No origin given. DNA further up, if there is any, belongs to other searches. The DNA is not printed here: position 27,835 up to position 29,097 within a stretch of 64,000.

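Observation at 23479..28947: Two divergent Mch (methenyl-H4MPT cyclohydrolase)-like paralogs flanking a dehydrogenase complex in a Firmicute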

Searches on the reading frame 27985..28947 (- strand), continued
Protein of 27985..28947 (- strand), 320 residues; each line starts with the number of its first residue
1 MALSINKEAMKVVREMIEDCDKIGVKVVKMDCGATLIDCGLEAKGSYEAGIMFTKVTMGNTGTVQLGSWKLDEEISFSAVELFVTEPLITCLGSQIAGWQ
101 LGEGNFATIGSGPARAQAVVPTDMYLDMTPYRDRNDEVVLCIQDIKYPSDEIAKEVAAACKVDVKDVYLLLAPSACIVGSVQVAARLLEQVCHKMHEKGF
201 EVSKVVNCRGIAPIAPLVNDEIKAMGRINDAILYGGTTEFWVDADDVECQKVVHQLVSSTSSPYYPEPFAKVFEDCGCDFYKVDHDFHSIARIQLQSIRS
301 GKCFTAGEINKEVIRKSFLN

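Call 17: search_solved_structures(query=window:27985-28947:-, max_evalue=0.001, show_alignments=2)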
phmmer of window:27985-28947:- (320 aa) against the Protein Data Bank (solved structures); distinct sequences matched with E-value up to 0.001: 4.
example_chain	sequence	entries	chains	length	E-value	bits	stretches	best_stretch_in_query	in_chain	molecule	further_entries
1qlm_A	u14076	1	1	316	1.7e-78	267.5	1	3-318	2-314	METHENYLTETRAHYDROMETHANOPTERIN CYCLOHYDROLASE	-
4fio_A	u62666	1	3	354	9.4e-73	248.6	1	3-318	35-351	Methenyltetrahydromethanopterin cyclohydrolase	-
4gvq_A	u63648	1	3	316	8e-63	216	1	3-318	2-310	Methenyltetrahydromethanopterin cyclohydrolase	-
4gvr_A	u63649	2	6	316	2e-62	214.7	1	3-318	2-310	Methenyltetrahydromethanopterin cyclohydrolase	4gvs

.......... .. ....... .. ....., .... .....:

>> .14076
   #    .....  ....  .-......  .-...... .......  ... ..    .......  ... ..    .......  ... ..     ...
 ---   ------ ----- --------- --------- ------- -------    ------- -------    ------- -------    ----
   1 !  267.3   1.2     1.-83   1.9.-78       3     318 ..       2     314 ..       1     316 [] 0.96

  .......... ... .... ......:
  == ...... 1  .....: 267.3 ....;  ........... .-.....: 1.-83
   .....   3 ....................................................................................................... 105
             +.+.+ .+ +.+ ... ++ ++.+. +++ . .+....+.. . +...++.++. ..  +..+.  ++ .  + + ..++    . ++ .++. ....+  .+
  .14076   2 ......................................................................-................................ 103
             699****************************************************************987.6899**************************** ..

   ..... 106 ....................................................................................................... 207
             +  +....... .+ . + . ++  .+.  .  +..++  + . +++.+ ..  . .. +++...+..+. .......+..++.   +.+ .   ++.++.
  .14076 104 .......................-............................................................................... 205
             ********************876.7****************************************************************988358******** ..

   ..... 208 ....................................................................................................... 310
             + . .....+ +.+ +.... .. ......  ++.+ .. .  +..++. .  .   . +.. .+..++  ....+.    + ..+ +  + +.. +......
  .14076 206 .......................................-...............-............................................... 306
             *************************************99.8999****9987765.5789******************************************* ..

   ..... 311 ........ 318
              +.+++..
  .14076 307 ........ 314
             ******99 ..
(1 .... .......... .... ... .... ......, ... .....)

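Call 19: find_related_loci(query=window:27985-28947:-, collection=genome_contigs, flank=10000)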
Query window:27985-28947:- (320 aa) in genome_contigs; peptide patterns used: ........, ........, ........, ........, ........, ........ (x = any residue, [..] = any of these).
34 stretches matched a pattern; 8 encode a relative of the query (tblastn E <= 1e-3); 8 distinct loci.
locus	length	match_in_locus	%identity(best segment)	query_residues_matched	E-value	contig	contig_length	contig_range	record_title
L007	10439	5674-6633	98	1-320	0e+0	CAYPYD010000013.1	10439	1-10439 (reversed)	MAG TPA_asm: uncultured Eubacteriales bacterium isolate SRP302447_co2_421 genome assembly, contig: NODE_17937_length_104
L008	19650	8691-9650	98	1-320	0e+0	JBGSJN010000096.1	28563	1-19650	MAG: Bacillota bacterium isolate JTS-AC158 k141_4186529, whole genome shotgun sequence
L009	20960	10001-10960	98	1-320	0e+0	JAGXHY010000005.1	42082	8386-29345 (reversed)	MAG: Bacillota bacterium isolate LH_M73 k141_309269, whole genome shotgun sequence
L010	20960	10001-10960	97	1-320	0e+0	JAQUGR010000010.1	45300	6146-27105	MAG: Bacillota bacterium isolate STCSWMC_229 NODE_1561_length_45300_cov_9.866956_ST_CSWMC, whole genome shotgun sequence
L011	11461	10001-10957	72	3-320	6e-162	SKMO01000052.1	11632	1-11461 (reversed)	MAG: Bacillota bacterium isolate CSSed162cmA_249 CSSed16-2cmA-18561, whole genome shotgun sequence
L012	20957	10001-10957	72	3-320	5e-160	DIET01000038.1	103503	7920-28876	MAG TPA_asm: Peptococcaceae bacterium UBA5767 UBA5767_contig_13064, whole genome shotgun sequence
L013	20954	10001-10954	71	3-319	7e-159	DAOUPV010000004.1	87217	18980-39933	MAG TPA_asm: Clostridia bacterium isolate CSMAG_109 CSMAG_109_k141_39512_length_87217_cov_41.0430, whole genome shotgun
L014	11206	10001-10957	71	3-320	2e-157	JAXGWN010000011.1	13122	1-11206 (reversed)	MAG: Bacillota bacterium isolate AnMBR.bin468 bin468_11, whole genome shotgun sequence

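Call 24: find_encoding_contigs(protein=P0006, flank=10000, max_places=1)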
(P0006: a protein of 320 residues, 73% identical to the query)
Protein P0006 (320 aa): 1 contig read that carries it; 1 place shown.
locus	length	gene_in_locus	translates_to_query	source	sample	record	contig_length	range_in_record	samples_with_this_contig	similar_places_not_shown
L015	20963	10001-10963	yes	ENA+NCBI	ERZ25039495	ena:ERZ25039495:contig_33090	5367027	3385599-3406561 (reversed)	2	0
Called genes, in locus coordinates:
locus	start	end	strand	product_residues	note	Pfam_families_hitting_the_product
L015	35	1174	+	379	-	PF01266:DAO, PF01494:FAD_binding_3 (faint)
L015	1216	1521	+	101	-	PF13510:Fer2_4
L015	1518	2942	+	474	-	PF00890:FAD_binding_2 (faint), PF01134:GIDA (faint), PF07992:Pyr_redox_2, PF12831:FAD_oxidored, PF13738:Pyr_redox_3 (faint), PF04324:Fer2_BFD, PF17806:SO_alpha_A3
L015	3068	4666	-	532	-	PF00005:ABC_tran, PF13304:AAA_21 (faint), PF00005:ABC_tran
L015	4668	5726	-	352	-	PF02653:BPD_transp_2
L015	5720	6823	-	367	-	PF02653:BPD_transp_2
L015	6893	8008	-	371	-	PF02608:Bmp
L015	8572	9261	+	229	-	PF00392:GntR, PF07729:FCD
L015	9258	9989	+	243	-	PF00106:adh_short, PF08659:KR, PF13561:adh_short_C2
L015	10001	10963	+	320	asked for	PF02289:MCH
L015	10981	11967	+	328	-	PF00676:E1_dh, PF13292:DXP_synthase_N (faint), PF00456:Transketolase_N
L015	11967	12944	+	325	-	PF02779:Transket_pyr, PF02780:Transketolase_C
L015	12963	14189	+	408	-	PF00364:Biotin_lipoyl, PF25997:BSH_YhbJ, PF02817:E3_binding, PF00198:2-oxoacid_dh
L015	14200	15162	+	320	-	PF02289:MCH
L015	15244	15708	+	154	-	PF04072:LCM (weak)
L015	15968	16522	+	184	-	PF01381:HTH_3, PF12844:HTH_19 (weak), PF13560:HTH_31, PF07883:Cupin_2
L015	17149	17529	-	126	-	-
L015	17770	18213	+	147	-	PF00583:Acetyltransf_1, PF13673:Acetyltransf_10 (weak), PF13508:Acetyltransf_7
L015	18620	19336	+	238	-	PF00072:Response_reg, PF00486:Trans_reg_C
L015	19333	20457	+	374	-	PF00512:HisKA, PF02518:HATPase_c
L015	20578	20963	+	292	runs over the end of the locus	PF00561:Abhydrolase_1, PF00975:Thioesterase (weak), PF12146:Hydrolase_4, PF12697:Abhydrolase_6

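Call 25: find_encoding_contigs(protein=P0015, flank=10000, max_places=1)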
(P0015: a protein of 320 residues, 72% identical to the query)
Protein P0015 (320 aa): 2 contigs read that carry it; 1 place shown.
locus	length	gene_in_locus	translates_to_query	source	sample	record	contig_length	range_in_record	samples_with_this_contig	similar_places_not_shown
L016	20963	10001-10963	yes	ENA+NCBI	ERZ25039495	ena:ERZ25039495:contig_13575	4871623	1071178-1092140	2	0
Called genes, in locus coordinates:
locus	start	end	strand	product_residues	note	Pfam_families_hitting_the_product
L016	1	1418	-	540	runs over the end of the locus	PF00005:ABC_tran, PF13304:AAA_21 (faint), PF00005:ABC_tran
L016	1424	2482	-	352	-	PF02653:BPD_transp_2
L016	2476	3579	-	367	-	PF02653:BPD_transp_2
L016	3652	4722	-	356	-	PF02608:Bmp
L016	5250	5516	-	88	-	-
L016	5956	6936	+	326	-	PF01872:RibD_C (weak)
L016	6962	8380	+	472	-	PF01979:Amidohydro_1, PF07969:Amidohydro_3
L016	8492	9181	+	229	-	PF00392:GntR, PF07729:FCD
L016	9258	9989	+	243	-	PF00106:adh_short, PF08659:KR, PF13561:adh_short_C2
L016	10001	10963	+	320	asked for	PF02289:MCH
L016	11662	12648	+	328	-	PF00676:E1_dh, PF00456:Transketolase_N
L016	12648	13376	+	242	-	PF02779:Transket_pyr, PF02780:Transketolase_C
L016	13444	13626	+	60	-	PF02780:Transketolase_C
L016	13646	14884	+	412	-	PF00364:Biotin_lipoyl, PF25997:BSH_YhbJ (weak), PF02817:E3_binding, PF00198:2-oxoacid_dh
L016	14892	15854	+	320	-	PF02289:MCH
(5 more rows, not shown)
